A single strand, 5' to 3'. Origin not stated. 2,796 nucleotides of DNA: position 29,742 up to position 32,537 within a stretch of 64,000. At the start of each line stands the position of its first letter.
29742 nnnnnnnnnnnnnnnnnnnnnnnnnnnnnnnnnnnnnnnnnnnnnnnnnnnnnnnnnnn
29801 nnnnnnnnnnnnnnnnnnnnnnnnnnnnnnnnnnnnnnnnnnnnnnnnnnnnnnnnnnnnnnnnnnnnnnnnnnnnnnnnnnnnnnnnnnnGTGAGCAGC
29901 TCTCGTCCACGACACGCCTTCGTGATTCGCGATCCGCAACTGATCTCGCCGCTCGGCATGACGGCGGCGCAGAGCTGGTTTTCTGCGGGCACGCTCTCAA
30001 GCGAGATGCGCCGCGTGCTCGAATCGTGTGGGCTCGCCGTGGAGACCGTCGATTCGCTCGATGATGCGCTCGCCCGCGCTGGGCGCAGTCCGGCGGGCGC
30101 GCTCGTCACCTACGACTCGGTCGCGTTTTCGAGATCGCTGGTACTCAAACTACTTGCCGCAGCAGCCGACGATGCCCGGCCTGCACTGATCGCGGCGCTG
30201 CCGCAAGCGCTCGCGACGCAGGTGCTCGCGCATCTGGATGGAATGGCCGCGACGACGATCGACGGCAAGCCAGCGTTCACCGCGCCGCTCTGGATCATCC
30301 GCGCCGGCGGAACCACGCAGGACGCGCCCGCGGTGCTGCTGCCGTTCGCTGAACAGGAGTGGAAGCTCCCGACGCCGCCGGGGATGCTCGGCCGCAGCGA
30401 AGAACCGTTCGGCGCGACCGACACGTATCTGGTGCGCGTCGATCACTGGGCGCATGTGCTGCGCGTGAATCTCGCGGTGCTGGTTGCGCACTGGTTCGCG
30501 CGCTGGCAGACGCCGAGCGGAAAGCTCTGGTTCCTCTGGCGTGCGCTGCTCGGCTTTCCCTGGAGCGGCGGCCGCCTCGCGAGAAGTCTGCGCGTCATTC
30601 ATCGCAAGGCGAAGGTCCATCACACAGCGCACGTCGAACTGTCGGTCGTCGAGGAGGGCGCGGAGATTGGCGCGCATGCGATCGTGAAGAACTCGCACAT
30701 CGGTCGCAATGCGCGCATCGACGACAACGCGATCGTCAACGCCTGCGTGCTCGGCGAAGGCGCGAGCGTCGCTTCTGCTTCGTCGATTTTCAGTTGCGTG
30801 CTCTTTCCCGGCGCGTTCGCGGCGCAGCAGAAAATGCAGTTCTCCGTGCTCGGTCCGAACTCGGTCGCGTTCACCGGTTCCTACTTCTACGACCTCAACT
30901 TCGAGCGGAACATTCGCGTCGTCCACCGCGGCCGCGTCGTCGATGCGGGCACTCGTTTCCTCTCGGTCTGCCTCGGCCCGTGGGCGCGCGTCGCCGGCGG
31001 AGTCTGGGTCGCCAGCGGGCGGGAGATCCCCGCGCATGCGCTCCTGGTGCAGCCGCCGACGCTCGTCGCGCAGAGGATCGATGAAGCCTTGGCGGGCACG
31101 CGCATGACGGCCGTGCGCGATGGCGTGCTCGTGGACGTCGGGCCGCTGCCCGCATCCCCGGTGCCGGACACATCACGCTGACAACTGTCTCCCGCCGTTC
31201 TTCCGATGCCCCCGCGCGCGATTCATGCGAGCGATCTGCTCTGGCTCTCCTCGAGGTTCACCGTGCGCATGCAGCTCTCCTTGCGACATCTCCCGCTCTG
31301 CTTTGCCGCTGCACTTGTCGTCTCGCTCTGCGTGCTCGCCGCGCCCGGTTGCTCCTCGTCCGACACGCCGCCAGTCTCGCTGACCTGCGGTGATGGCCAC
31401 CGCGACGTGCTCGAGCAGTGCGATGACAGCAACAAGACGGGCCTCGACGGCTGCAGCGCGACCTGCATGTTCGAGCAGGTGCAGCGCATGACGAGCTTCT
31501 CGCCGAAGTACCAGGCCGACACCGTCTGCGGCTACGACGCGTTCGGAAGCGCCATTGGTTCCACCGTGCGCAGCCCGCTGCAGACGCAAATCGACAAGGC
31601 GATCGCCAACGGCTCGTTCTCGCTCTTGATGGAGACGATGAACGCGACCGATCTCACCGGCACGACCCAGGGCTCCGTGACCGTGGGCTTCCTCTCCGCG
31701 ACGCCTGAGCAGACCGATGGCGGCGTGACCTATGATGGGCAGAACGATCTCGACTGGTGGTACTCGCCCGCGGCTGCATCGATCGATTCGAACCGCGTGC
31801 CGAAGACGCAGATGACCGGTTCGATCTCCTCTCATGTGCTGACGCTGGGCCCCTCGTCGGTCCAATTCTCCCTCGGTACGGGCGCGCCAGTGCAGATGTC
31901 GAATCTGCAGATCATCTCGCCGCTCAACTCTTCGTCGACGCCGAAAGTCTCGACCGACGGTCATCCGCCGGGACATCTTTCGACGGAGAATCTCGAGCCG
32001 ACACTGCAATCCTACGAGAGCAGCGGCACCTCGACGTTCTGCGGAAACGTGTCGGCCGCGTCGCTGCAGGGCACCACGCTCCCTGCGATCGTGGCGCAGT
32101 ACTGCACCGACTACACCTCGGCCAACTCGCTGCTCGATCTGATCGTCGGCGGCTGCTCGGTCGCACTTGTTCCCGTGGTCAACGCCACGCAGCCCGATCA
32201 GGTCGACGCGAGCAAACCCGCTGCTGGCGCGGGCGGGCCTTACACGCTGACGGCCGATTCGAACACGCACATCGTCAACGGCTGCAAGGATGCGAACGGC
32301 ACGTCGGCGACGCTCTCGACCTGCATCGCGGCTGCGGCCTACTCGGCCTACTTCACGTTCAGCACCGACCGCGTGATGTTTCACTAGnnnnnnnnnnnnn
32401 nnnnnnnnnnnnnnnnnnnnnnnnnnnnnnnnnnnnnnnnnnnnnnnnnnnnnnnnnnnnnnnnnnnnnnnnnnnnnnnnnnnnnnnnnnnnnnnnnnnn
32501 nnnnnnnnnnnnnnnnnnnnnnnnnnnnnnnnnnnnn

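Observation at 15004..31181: Nine-gene, fully translationally coupled PUFA/HglE/PKSE-like iterative PKS operon with hydrolase, glycosyl and methyl tailoring: candidate undescribed glycolipid pathway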

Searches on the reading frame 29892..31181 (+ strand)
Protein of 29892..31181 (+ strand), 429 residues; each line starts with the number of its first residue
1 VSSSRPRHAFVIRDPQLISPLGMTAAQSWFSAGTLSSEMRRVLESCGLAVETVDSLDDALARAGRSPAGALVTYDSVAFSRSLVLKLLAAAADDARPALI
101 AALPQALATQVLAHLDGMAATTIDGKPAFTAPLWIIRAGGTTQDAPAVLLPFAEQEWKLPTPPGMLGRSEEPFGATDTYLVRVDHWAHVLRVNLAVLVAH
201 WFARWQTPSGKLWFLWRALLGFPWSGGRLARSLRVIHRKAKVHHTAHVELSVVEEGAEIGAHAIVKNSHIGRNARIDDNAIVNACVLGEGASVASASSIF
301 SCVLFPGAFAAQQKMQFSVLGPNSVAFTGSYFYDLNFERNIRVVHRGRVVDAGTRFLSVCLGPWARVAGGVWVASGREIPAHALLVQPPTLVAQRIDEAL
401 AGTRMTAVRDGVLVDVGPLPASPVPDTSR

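Call 3: search_protein_families(library=pfam, proteins=[window:29892-31181:+], max_evalue=0.001)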
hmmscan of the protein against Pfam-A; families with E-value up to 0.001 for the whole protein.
window:29892-31181:+ (429 aa): 3 families
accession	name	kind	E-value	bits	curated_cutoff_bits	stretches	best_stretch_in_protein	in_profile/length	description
PF25084.1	LbH_EIF2B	-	2.1e-09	37.8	54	1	235-301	23-89/105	EIF2B subunit epsilon LbH domain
PF24894.1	Hexapep_GlmU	-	7.5e-07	29.7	23.3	1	225-281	28-82/104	GlmU-like, C-terminal hexapeptide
PF00132.30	Hexapep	-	7.2e-06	25.9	27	0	267-295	1-30/36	Bacterial transferase hexapeptide (six repeats)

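Call 5: search_protein_families(library=ncbifam, proteins=[window:29892-31181:+], max_evalue=0.001)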
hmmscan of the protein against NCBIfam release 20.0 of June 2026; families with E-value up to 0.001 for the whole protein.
window:29892-31181:+ (429 aa): 7 families
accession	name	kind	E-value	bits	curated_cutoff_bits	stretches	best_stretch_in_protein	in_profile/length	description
NF052502.1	man1P_GTase_Rv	exception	1.7e-10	40.3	440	1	235-318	266-350/352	mannose-1-phosphate guanylyltransferase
NF002060.0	PRK00892.1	subfamily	0.00012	21.3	207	1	235-289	109-172/345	UDP-3-O-(3-hydroxymyristoyl)glucosamine N-acyltransferase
TIGR03992.1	Arch_glmU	subfamily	0.00014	20.9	292.1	1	239-384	236-386/393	bifunctional sugar-1-phosphate nucleotidylyltransferase/acetyltransferase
TIGR01853.1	lipid_A_lpxD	equivalog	0.00017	20.6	242.5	1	236-301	89-157/325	UDP-3-O-(3-hydroxymyristoyl)glucosamine N-acyltransferase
TIGR02091.1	glgC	equivalog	0.00022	20.4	424.9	1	242-304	287-350/364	glucose-1-phosphate adenylyltransferase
NF003670.0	PRK05293.1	equivalog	0.00025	20.1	470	1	246-299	305-358/382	glucose-1-phosphate adenylyltransferase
NF050158.1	CarbAnhydGPos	equivalog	0.00091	18.9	250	0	239-300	60-121/172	gamma carbonic anhydrase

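Call 47: find_homologous_proteins(query=window:29892-31181:+, max_evalue=0.00001)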
Query window:29892-31181:+ (429 aa): 54 proteins with E <= 0.00001 among 8000 candidates.
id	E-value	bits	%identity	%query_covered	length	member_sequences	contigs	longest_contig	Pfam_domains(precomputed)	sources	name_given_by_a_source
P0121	1.7e-262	889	95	98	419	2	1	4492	PF00132.31,PF25087.2,PF25084.2,PF24894.2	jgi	jgi:hypothetical protein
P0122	4.1e-210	716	76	96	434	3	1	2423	PF25087.2,PF25084.2,PF24894.2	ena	-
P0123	4.1e-192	657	70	98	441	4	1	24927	PF25087.2,PF25084.2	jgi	jgi:hypothetical protein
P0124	4.4e-188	644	68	98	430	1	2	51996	PF25087.2,PF25084.2,PF24894.2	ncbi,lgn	-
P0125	4.9e-178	610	67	97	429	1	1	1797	PF25087.2,PF25084.2,PF24894.2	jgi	jgi:hypothetical protein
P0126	1.2e-177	609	67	97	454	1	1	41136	PF00132.31,PF25087.2,PF25084.2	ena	-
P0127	1.9e-177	608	66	97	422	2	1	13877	PF25087.2,PF25084.2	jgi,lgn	jgi:hypothetical protein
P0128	1.6e-174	599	65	99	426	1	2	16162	PF25087.2,PF25084.2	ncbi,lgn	-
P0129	5.2e-173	594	64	98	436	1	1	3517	PF00132.31,PF25087.2,PF25084.2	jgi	jgi:hypothetical protein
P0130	2.2e-171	589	63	99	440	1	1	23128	PF25087.2,PF25084.2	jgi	jgi:carbonic anhydrase/acetyltransferase-like protein (isoleucine patch superfamily)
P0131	3.2e-166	572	62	99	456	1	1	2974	PF25087.2,PF25084.2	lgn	-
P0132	5.7e-166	571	63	98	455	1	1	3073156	PF00132.31,PF25087.2,PF25084.2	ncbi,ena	-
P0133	1.1e-159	550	62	97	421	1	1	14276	PF00132.31,PF25087.2,PF25084.2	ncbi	-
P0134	5.7e-157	541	59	97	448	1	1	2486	PF25087.2,PF25084.2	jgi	jgi:hypothetical protein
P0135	5.2e-153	528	59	98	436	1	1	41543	PF25087.2,PF25084.2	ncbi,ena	-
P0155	9.9e-127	441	48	98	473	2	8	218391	PF25087.2,PF25084.2,PF24894.2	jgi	jgi:hypothetical protein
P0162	2.1e-115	404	48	93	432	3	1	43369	PF00132.31,PF25087.2,PF25084.2,PF24894.2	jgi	jgi:hypothetical protein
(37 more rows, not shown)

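Call 48: find_encoding_contigs(protein=P0132, flank=10000, max_places=1)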
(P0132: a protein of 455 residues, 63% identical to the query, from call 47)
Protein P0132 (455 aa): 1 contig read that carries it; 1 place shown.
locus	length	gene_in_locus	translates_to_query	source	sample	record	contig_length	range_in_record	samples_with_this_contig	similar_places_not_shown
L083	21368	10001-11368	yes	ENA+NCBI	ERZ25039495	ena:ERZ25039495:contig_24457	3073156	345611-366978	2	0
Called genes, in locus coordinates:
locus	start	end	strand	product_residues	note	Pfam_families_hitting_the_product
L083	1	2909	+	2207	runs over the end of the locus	PF03060:NMO, PF00109:ketoacyl-synt, PF02801:Ketoacyl-synt_C, PF16197:KAsynt_C_assoc, PF00698:Acyl_transf_1, PF00106:adh_short, PF08659:KR, PF13561:adh_short_C2, +1 more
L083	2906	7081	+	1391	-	PF00109:ketoacyl-synt, PF02801:Ketoacyl-synt_C, PF16197:KAsynt_C_assoc, PF00698:Acyl_transf_1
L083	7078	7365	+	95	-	-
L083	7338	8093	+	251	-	PF00561:Abhydrolase_1, PF12146:Hydrolase_4, PF12697:Abhydrolase_6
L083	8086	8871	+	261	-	PF12146:Hydrolase_4, PF12697:Abhydrolase_6, PF00561:Abhydrolase_1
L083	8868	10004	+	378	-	PF00201:UDPGT, PF06722:EryCIII-like_C, PF04101:Glyco_tran_28_C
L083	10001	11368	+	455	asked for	PF25084:LbH_EIF2B (weak), PF25087:GMPPB_C (weak), PF00132:Hexapep (faint)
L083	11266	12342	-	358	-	PF00685:Sulfotransfer_1 (weak), PF13469:Sulfotransfer_3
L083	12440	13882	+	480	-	-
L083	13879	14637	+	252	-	PF00005:ABC_tran, PF13304:AAA_21 (faint)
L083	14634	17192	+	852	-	PF13620:CarboxypepD_reg, PF13715:CarbopepD_reg_2, PF17210:SdrD_B (weak), PF17802:SpaA (faint), PF22904:NOMO1-like_2nd (weak), PF25183:OMP_b-brl_4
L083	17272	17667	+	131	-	PF13489:Methyltransf_23 (weak)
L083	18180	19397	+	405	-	PF00890:FAD_binding_2, PF01266:DAO, PF07992:Pyr_redox_2 (faint), PF12831:FAD_oxidored (faint), PF13450:NAD_binding_8 (faint)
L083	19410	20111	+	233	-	PF02585:PIG-L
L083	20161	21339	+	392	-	PF13439:Glyco_transf_4, PF13477:Glyco_trans_4_2, PF13579:Glyco_trans_4_4, PF20706:GT4-conflict, PF00534:Glycos_transf_1, PF13692:Glyco_trans_1_4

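Call 49: find_encoding_contigs(protein=P0155, flank=10000, max_places=1)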
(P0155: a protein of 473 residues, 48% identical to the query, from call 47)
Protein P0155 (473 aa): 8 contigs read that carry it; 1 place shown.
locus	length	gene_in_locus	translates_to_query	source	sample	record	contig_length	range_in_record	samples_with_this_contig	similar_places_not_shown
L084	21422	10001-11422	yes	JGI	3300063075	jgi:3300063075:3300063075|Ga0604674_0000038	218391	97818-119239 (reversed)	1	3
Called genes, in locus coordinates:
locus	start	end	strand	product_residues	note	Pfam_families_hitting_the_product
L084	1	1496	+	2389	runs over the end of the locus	-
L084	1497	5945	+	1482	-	-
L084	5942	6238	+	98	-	PF00550:PP-binding (weak)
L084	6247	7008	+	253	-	PF00561:Abhydrolase_1, PF12146:Hydrolase_4, PF12697:Abhydrolase_6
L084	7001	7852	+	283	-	PF12146:Hydrolase_4, PF00561:Abhydrolase_1, PF12697:Abhydrolase_6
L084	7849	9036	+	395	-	PF00201:UDPGT, PF06722:EryCIII-like_C, PF04101:Glyco_tran_28_C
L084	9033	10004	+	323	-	PF04072:LCM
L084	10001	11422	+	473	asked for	PF24894:Hexapep_GlmU (faint), PF25084:LbH_EIF2B, PF25087:GMPPB_C (weak)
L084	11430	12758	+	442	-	PF24894:Hexapep_GlmU (faint), PF00132:Hexapep (faint), PF25084:LbH_EIF2B, PF25087:GMPPB_C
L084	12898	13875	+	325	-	-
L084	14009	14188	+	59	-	-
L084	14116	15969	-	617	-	PF13489:Methyltransf_23, PF08242:Methyltransf_12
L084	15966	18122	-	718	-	PF00685:Sulfotransfer_1 (faint), PF13469:Sulfotransfer_3, PF17784:Sulfotransfer_4 (faint), PF13469:Sulfotransfer_3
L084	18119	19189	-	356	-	PF13469:Sulfotransfer_3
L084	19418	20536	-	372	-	-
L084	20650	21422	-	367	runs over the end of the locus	PF08447:PAS_3, PF08448:PAS_4 (weak), PF00512:HisKA, PF02518:HATPase_c, PF13581:HATPase_c_2 (faint)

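Call 50: find_encoding_contigs(protein=P0162, flank=10000, max_places=1)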
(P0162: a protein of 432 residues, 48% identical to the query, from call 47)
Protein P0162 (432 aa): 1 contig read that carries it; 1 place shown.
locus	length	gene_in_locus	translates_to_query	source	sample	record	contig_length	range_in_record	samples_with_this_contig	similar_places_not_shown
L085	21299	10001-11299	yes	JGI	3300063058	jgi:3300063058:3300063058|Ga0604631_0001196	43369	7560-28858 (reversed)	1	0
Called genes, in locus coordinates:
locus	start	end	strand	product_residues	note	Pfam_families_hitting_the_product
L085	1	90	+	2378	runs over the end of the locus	PF03060:NMO, PF00109:ketoacyl-synt, PF02801:Ketoacyl-synt_C, PF00698:Acyl_transf_1, PF00550:PP-binding, PF08659:KR, PF00106:adh_short, PF13561:adh_short_C2, +1 more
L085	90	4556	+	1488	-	-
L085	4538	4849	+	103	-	PF00550:PP-binding (weak)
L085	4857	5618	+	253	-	PF00561:Abhydrolase_1, PF12146:Hydrolase_4, PF12697:Abhydrolase_6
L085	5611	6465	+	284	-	PF12146:Hydrolase_4, PF00561:Abhydrolase_1, PF12697:Abhydrolase_6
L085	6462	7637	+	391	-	PF00201:UDPGT, PF06722:EryCIII-like_C, PF04101:Glyco_tran_28_C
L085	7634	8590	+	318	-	PF04072:LCM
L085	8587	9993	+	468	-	PF25084:LbH_EIF2B, PF25087:GMPPB_C (weak)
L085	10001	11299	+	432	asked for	PF24894:Hexapep_GlmU (faint), PF25084:LbH_EIF2B, PF25087:GMPPB_C, PF00132:Hexapep (weak)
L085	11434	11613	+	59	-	-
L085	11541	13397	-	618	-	PF13489:Methyltransf_23, PF08241:Methyltransf_11 (weak), PF08242:Methyltransf_12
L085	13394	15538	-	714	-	PF00685:Sulfotransfer_1 (faint), PF13469:Sulfotransfer_3, PF17784:Sulfotransfer_4 (faint), PF13469:Sulfotransfer_3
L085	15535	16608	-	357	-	PF00685:Sulfotransfer_1 (faint), PF13469:Sulfotransfer_3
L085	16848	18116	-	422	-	-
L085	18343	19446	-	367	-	PF08447:PAS_3, PF08448:PAS_4 (weak), PF00512:HisKA, PF13581:HATPase_c_2 (faint), PF02518:HATPase_c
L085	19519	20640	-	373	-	PF14238:DUF4340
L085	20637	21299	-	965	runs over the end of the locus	PF12679:ABC2_membrane_2, PF12730:ABC2_membrane_4, PF13346:ABC2_membrane_5, PF12698:ABC2_membrane_3, PF23357:DUF7088, PF09822:ABC_transp_aux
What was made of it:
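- Sulfotransfer_3 genes sit beside the cassette in L083, L084 and L085 (calls 48-50).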

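Call 65: predict_structure(alignment_id=A1)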
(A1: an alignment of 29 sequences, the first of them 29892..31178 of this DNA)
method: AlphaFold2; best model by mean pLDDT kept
length: 429 residues; sequences in the alignment: 29
mean_pLDDT: 91.8   pTM: 0.88
mean pLDDT of the five models: 91.8, 83.9, 70.1, 66.6, 66.0
residues with pLDDT >= 90: 314; 70-90: 101; 50-70: 11; < 50: 3
segments of 3 or more residues with pLDDT < 50: none
pLDDT, mean of each block of 10 residues (from residue 1): 81 96 96 97 98 98 96 98 97 96 97 94 97 97 95 92 80 93 97 95 91 91 76 92 96 98 98 98 98 97 98 94 91 84 91 92 89 91 81 82 84 85 58
secondary structure, 60 per line:
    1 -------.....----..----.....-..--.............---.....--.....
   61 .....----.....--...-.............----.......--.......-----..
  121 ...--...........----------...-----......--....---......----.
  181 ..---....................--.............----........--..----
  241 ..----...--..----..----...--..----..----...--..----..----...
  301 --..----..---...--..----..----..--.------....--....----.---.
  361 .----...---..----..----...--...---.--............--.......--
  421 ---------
elements in order: E8-12 H35-45 E49-53 H56-65 E70-74 E77-79 H81-93 E98-104 H107-113 E119-123 E126-136 E147-149 E155-160 H163-166 E170-175 E180-182 H186-205 H208-220 H225-232 E247-249 E264-266 E281-283 E298-300 E314-316 E342-345 E348-351 E366-368 E384-386 H398-403 E404-409 E412-418
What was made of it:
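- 29892..31181 (+): Two-domain protein (429 aa): nucleotidyltransferase-like N-domain plus left-handed beta-helix, cassette-specific accessory. AF2 pLDDT 91.8 (call 65).
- On Sugar-1-phosphate nucleotidylyltransferase / GlmU-like bifunctional enzymes (for the LbH protein): AF2 model pLDDT 91.8 (call 65).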

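Call 67: fold_search(model_id=the predicted structure, library=pdb)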
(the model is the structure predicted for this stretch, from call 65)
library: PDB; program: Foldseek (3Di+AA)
matches with E <= 10: 835; with E <= 0.001: 186
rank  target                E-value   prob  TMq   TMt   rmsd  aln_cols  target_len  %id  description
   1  5z09_E                9.5e-11  1.00  0.51  0.59   7.8       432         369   12  ST0452(Y97N)-UTP binding form (released 2018-10-31)
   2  2ggo                  1.9e-10  1.00  0.54  0.58   8.0       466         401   12  Crystal Structure of glucose-1-phosphate thymidylyltransferase from Sulfolobus tokodaii (released 2007-03-24)
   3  5z0a_E                6.2e-10  1.00  0.55  0.60   7.5       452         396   12  ST0452(Y97N)-GlcNAc binding form (released 2018-10-31)
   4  5z09_A                6.2e-10  1.00  0.53  0.56   7.1       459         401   11  ST0452(Y97N)-UTP binding form (released 2018-10-31)
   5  5z0a_C                7.5e-10  1.00  0.54  0.58   8.3       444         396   12  ST0452(Y97N)-GlcNAc binding form (released 2018-10-31)
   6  5z0a_A                9.1e-10  1.00  0.49  0.52   9.8       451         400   13  ST0452(Y97N)-GlcNAc binding form (released 2018-10-31)
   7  5z09_F                1.1e-09  1.00  0.49  0.56   8.1       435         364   12  ST0452(Y97N)-UTP binding form (released 2018-10-31)
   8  4k6r                  6.0e-08  1.00  0.30  0.28  17.5       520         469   10  Crystal structure of GlmU in complex with ATP (released 2014-04-16)
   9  9dr4                  7.3e-08  1.00  0.28  0.27  19.9       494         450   10  Crystal structure of bifunctional GlmU from Staphylococcus aureus NCTC 8325 complexed with UTP, CoA and Glc 1-P (released 2025-05-14)
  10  9dqf                  1.3e-07  1.00  0.29  0.28  20.0       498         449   10  Crystal structure of bifunctional GlmU from Staphylococcus aureus NCTC 8325 complexed with acetyl CoA and citrate (released 2025-05-14)
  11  7d72_B                1.5e-07  1.00  0.45  0.47   7.4       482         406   10  Cryo-EM structures of human GMPPA/GMPPB complex bound to GDP-Mannose (released 2021-05-05)
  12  3spt                  2.0e-07  1.00  0.31  0.29  17.5       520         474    8  Crystal structure of GlmU from Mycobacterium tuberculosis in complex with ACETYL COENZYME A and URIDINE-DIPHOSPHATE-N-AC (released 2012-08-08)
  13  9hve_I                2.8e-07  1.00  0.36  0.26  15.8       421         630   12  Native human eIF2-eIF2B complex (released 2025-11-19)
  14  1g95                  2.8e-07  1.00  0.27  0.26  17.3       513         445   10  CRYSTAL STRUCTURE OF S.PNEUMONIAE GLMU, APO FORM (released 2001-05-22)
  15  1hv9_A                2.8e-07  1.00  0.25  0.24  18.8       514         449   12  STRUCTURE OF E. COLI GLMU: ANALYSIS OF PYROPHOSPHORYLASE AND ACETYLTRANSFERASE ACTIVE SITES (released 2001-02-21)
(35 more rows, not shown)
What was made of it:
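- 29892..31181 (+): Fold matches ST0452, GlmU and GMPPB (call 67).
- On Sugar-1-phosphate nucleotidylyltransferase / GlmU-like bifunctional enzymes (for the LbH protein): Foldseek top hits are ST0452, GlmU, GMPPA/B and AGPase, probability 1.0, TM about 0.5 (call 67).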

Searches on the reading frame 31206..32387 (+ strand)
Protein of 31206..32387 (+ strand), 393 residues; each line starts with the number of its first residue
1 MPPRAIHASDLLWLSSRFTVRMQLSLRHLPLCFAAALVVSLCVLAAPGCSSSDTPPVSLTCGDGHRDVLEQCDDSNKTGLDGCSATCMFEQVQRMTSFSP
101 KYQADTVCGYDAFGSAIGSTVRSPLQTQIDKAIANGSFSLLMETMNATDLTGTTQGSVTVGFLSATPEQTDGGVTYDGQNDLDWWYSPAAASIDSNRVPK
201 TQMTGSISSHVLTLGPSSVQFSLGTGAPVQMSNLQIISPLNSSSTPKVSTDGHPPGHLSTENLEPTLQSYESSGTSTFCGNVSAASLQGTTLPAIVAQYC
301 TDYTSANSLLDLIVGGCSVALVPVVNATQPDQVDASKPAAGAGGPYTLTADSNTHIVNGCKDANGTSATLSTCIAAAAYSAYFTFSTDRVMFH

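Call 26: search_protein_families(library=pfam, proteins=[window:31206-32387:+], max_evalue=0.01)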
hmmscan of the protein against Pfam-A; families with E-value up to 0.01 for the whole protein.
window:31206-32387:+ (393 aa): 1 family
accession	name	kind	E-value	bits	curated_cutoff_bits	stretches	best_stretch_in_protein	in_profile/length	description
PF13948.11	DUF4215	-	0.00072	20.2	27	1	60-87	20-46/47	Domain of unknown function (DUF4215)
